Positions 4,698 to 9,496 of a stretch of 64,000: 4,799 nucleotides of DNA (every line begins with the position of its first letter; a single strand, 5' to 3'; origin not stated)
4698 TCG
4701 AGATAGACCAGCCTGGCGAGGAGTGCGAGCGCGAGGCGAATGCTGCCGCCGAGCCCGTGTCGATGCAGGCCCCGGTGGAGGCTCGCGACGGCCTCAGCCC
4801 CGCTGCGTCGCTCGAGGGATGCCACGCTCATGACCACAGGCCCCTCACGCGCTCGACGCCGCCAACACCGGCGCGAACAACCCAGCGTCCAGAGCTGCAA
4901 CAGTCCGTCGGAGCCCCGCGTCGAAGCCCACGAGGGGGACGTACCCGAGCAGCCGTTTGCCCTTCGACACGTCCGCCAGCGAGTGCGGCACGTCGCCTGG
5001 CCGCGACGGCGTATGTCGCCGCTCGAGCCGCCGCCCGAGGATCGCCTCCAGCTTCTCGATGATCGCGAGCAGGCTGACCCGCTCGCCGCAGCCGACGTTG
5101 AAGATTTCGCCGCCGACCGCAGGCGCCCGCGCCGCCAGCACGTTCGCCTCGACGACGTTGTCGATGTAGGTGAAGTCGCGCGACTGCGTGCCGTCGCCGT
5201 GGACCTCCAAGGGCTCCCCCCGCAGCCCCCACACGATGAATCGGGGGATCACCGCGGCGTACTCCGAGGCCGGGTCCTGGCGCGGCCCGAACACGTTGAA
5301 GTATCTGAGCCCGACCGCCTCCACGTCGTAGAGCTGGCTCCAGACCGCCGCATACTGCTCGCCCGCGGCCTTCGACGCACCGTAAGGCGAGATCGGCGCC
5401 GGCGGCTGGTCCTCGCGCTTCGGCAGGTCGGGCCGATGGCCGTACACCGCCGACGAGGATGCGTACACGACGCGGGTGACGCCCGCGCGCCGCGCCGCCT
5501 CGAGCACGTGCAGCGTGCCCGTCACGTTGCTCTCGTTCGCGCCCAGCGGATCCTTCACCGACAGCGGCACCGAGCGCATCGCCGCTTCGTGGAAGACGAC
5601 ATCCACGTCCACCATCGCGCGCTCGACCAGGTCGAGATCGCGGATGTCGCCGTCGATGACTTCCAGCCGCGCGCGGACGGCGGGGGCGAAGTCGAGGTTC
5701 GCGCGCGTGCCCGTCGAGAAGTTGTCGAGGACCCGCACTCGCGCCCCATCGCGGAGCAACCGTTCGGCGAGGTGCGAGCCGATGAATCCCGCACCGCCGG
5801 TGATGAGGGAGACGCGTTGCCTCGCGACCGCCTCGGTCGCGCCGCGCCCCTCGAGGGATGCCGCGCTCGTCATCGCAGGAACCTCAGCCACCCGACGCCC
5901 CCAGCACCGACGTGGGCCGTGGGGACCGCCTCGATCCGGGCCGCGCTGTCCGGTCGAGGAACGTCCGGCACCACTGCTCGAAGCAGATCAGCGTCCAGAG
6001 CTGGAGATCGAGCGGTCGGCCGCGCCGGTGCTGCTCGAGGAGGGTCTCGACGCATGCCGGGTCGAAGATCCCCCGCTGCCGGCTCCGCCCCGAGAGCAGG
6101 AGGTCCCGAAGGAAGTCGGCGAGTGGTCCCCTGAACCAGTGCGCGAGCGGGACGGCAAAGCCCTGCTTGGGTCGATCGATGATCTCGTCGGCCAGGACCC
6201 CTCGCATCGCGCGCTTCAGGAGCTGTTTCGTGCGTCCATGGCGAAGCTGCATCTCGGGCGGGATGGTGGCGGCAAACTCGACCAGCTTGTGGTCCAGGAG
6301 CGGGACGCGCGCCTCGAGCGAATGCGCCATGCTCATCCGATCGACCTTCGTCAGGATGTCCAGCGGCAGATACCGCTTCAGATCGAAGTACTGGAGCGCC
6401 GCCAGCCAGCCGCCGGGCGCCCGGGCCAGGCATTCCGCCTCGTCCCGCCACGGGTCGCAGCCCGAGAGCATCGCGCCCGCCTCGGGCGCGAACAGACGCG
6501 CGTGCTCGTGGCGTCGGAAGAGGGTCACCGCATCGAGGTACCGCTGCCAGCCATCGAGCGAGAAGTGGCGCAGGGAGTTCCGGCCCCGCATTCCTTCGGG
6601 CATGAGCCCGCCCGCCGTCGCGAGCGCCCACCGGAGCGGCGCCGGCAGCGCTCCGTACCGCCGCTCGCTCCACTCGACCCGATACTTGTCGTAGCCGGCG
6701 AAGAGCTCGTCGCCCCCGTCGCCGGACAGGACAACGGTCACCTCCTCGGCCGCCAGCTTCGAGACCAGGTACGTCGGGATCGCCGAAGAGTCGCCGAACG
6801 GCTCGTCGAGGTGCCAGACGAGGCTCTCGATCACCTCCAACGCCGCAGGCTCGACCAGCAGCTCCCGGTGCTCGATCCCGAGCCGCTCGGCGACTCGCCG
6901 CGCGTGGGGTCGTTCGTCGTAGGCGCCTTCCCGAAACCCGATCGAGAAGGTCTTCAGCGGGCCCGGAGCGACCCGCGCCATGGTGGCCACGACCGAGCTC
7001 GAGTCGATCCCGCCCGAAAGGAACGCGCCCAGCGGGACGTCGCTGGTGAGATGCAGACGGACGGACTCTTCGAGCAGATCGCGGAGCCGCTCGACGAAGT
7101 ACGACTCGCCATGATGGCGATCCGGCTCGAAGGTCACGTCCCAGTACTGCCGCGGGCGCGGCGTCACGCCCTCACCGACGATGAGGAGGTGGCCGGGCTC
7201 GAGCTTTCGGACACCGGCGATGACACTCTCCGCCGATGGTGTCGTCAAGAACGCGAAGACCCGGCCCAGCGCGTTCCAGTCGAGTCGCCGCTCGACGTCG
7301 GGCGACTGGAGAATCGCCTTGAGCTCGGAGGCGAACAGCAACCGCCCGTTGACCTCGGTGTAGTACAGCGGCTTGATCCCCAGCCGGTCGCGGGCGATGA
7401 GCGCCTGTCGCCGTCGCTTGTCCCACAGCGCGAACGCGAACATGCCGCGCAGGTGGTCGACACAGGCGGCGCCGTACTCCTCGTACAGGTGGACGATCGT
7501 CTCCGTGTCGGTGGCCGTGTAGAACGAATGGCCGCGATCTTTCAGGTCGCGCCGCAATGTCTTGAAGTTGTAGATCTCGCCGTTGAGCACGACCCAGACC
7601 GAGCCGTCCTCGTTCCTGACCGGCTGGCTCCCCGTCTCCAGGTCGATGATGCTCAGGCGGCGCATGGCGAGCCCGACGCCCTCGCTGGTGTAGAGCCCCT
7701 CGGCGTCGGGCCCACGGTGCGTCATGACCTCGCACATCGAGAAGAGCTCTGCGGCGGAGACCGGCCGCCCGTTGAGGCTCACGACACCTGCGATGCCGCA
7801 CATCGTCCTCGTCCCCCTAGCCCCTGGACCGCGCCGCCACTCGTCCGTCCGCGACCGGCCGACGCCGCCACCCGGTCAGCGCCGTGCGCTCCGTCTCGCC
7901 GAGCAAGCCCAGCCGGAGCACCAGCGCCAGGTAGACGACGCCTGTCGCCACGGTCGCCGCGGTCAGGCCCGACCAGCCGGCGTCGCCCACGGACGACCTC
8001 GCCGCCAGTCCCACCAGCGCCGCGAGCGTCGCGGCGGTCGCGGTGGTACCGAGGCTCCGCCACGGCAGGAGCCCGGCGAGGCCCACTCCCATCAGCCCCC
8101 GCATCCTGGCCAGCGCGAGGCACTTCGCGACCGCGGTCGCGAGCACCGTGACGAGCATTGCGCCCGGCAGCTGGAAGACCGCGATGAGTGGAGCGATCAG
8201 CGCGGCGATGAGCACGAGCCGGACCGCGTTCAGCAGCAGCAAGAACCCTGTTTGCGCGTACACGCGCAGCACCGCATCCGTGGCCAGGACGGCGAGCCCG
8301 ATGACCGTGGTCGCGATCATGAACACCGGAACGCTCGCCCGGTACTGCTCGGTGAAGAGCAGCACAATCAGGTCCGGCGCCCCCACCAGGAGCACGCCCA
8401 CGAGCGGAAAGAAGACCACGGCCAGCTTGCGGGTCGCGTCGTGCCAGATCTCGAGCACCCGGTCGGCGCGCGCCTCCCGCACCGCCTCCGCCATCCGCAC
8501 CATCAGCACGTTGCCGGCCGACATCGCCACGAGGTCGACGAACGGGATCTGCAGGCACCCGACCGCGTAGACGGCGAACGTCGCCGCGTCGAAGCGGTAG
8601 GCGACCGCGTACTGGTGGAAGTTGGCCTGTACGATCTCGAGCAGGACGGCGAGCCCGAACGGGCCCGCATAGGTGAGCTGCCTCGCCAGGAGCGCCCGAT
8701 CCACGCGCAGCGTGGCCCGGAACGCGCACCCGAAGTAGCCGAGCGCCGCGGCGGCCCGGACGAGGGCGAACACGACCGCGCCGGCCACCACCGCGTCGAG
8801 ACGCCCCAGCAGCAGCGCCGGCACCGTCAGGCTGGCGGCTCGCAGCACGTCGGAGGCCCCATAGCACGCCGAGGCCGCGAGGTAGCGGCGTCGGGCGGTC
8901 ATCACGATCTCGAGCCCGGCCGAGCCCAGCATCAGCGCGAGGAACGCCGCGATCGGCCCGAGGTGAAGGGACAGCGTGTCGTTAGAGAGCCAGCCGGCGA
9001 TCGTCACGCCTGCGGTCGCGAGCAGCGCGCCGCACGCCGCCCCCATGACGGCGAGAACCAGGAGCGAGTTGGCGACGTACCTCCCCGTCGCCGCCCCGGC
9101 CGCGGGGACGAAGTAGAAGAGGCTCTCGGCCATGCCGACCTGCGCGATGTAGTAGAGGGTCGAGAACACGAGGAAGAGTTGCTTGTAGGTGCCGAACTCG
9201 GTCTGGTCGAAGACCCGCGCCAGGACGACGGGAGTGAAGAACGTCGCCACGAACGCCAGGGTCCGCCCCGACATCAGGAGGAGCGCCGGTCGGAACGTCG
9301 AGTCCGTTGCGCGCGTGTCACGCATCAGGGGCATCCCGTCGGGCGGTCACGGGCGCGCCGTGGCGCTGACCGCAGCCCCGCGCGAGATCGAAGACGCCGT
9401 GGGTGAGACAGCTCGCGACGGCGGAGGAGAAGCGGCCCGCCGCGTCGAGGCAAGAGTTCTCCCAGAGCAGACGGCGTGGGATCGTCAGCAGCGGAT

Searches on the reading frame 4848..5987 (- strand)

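Call 9: search_protein_families(library=pfam, max_evalue=0.001, proteins=[window:4848-5987:-])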
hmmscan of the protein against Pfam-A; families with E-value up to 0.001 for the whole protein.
window:4848-5987:- (380 aa): 10 families
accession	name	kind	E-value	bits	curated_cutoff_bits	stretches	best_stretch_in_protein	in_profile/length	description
PF01370.27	Epimerase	-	4.2e-65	219.9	20.9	1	61-299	2-240/240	NAD dependent epimerase/dehydratase family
PF16363.11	GDP_Man_Dehyd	-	3.2e-56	191.6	27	1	61-362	1-332/332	GDP-mannose 4,6 dehydratase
PF01073.25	3Beta_HSD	-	9.1e-27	94.2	22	1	61-288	1-231/280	3-beta hydroxysteroid dehydrogenase/isomerase family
PF02719.21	Polysacc_synt_2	-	2.1e-23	83.4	20.2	1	61-325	2-260/293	Polysaccharide biosynthesis protein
PF04321.23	RmlD_sub_bind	-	2.8e-14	53.3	27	1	61-212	4-135/287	RmlD substrate binding domain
PF13460.12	NAD_binding_10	-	1.2e-13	51.8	27.2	1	64-212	1-130/184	NAD(P)H-binding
PF07993.18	NAD_binding_4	-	3.2e-13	49.9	20.1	1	62-279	1-255/258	Male sterility protein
PF00106.31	adh_short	-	7.1e-07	29.3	26.6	1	59-218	2-165/195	short chain dehydrogenase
PF05368.20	NmrA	-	1.7e-06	28.3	27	1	61-178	6-107/298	NmrA-like family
PF08659.16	KR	-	0.00035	21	22.6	0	61-170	4-128/180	KR domain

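Call 11: search_protein_families(library=ncbifam, max_evalue=0.00001, proteins=[window:4848-5987:-])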
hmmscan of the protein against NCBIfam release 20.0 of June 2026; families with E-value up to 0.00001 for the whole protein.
window:4848-5987:- (380 aa): 29 families (the best 25 are shown)
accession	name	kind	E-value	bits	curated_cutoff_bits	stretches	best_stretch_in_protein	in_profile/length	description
NF011728.1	PRK15181.1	equivalog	8.7e-74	248.6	760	1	54-363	12-334/348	Vi polysaccharide biosynthesis UDP-N-acetylglucosaminuronic acid C-4 epimerase TviC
TIGR01179.1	galE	equivalog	1.3e-57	195.1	262.3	1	61-353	3-311/332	UDP-glucose 4-epimerase GalE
TIGR04180.1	EDH_00030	hypoth_equivalog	5.6e-56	189.8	475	1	61-351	2-294/297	NAD-dependent 4,6-dehydratase LegB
TIGR01181.1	dTDP_gluc_dehyt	equivalog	1.1e-44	152.8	365.1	1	61-364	3-309/321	dTDP-glucose 4,6-dehydratase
NF007956.0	PRK10675.1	subfamily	1.7e-39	135.9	394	1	61-348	4-311/338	UDP-glucose 4-epimerase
TIGR02197.1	heptose_epim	equivalog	3.8e-38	131.4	274.6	1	61-319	2-262/316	ADP-glyceromanno-heptose 6-epimerase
TIGR03466.1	HpnA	hypoth_equivalog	7.6e-28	97.3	367.65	1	60-327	3-256/327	hopanoid-associated sugar epimerase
NF007582.0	PRK10217.1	equivalog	2.3e-27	96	698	1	60-364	4-329/355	dTDP-glucose 4,6-dehydratase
NF042422.1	oxyalk_red_OleD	equivalog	2.6e-25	89.5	580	1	61-318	4-251/329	2-alkyl-3-oxoalkanoate reductase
NF042423.1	oxyalk_red_Shew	equivalog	5.8e-22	78.2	580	1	58-288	9-223/331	2-alkyl-3-oxoalkanoate reductase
NF007490.0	PRK10084.1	subfamily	1.2e-21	77.1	649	1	61-364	4-332/361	dTDP-glucose 4,6-dehydratase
NF043036.1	ErythonDh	equivalog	3.8e-21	75.6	325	1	61-217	4-164/321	D-erythronate dehydrogenase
NF008360.0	PRK11150.1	equivalog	1.5e-20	73.6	452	1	61-310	3-247/310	ADP-glyceromanno-heptose 6-epimerase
TIGR02622.1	CDP_4_6_dhtase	equivalog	1.5e-17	63.8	278.45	1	58-220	5-172/352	CDP-glucose 4,6-dehydratase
NF008872.0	PRK11908.1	equivalog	1.1e-16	60.8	294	1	61-302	5-255/349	bifunctional UDP-4-keto-pentose/UDP-xylose synthase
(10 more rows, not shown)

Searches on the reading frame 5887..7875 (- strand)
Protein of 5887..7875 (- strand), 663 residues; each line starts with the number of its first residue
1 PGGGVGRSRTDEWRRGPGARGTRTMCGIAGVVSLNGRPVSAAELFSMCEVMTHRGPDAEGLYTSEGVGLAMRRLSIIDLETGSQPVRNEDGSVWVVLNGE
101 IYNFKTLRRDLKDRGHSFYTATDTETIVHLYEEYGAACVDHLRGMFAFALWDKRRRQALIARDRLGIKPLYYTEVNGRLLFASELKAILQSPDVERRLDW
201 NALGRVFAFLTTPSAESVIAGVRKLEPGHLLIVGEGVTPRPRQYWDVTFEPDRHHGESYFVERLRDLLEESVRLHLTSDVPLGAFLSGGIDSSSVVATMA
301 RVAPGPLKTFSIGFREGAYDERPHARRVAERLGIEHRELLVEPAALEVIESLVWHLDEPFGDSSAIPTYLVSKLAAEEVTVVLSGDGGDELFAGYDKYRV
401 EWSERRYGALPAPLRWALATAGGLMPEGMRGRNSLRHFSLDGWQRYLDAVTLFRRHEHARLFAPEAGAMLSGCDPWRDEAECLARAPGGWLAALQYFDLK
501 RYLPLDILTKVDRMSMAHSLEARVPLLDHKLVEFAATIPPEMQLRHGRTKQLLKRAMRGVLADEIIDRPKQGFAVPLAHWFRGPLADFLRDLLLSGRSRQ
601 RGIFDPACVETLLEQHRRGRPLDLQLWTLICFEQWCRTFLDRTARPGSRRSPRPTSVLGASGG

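Call 9: search_protein_families(library=pfam, max_evalue=0.001, proteins=[window:5887-7875:-])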
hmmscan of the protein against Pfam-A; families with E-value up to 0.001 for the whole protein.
window:5887-7875:- (663 aa): 5 families
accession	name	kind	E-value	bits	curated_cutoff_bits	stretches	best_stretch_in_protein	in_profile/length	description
PF00733.27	Asn_synthase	-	1.7e-113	380.3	21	1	264-636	2-353/354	Asparagine synthase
PF13537.11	GATase_7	-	3.4e-48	163.2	25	1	72-190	2-123/123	Glutamine amidotransferase domain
PF13522.11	GATase_6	-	1e-42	145.7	27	1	56-184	1-130/130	Glutamine amidotransferase domain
PF02540.23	NAD_synthase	-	0.00012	21.7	21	1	261-345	2-85/242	NAD synthase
PF12481.13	DUF3700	-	0.00083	19.3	27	0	137-189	124-177/228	Aluminium induced protein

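Call 11: search_protein_families(library=ncbifam, max_evalue=0.00001, proteins=[window:5887-7875:-])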
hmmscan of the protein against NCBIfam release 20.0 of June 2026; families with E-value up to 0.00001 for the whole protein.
window:5887-7875:- (663 aa): 9 families
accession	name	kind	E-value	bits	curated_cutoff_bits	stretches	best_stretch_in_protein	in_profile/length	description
TIGR03108.1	eps_aminotran_1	hypoth_equivalog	3.6e-203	676.7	816.9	1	25-637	1-626/628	XrtA/PEP-CTERM system amidotransferase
TIGR01536.1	asn_synth_AEB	equivalog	2.2e-158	528.5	267.1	1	26-573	1-517/517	asparagine synthase (glutamine-hydrolyzing)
TIGR03104.1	trio_amidotrans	equivalog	2.4e-132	442.2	570.1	2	25-398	1-383/589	N-acetylglutaminylglutamine amidotransferase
NF006949.0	PRK09431.1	equivalog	1.1e-99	334.5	499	3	25-190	1-167/554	asparagine synthase B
NF033535.1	lass_lactam_cya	exception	3.6e-77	260.4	525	2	25-392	1-376/668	lasso peptide isopeptide bond-forming cyclase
NF033561.1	macrolact_Ik_Al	subfamily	1.4e-23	83.3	300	1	148-393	83-332/561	albusnodin/ikarugamycin family macrolactam cyclase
NF001484.0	PRK00331.1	subfamily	1e-13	50.6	381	1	83-191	85-201/601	isomerizing glutamine--fructose-6-phosphate transaminase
TIGR01135.1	glmS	equivalog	1.7e-13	50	418.05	1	84-191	85-200/607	glutamine--fructose-6-phosphate transaminase (isomerizing)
TIGR01134.1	purF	equivalog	9.1e-11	41.8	350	1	83-188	84-199/432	amidophosphoribosyltransferase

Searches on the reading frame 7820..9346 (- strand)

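Call 9: search_protein_families(library=pfam, max_evalue=0.001, proteins=[window:7820-9346:-])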
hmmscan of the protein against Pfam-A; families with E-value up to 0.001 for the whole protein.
window:7820-9346:- (509 aa): 1 family
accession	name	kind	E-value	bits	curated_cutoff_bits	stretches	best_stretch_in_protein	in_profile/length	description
PF13440.11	Polysacc_synt_3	-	1.1e-07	31.8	23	1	41-340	1-293/293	Polysaccharide biosynthesis protein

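Call 11: search_protein_families(library=ncbifam, max_evalue=0.00001, proteins=[window:7820-9346:-])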
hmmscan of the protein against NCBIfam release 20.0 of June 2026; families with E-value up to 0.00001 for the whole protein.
window:7820-9346:- (509 aa): 0 families
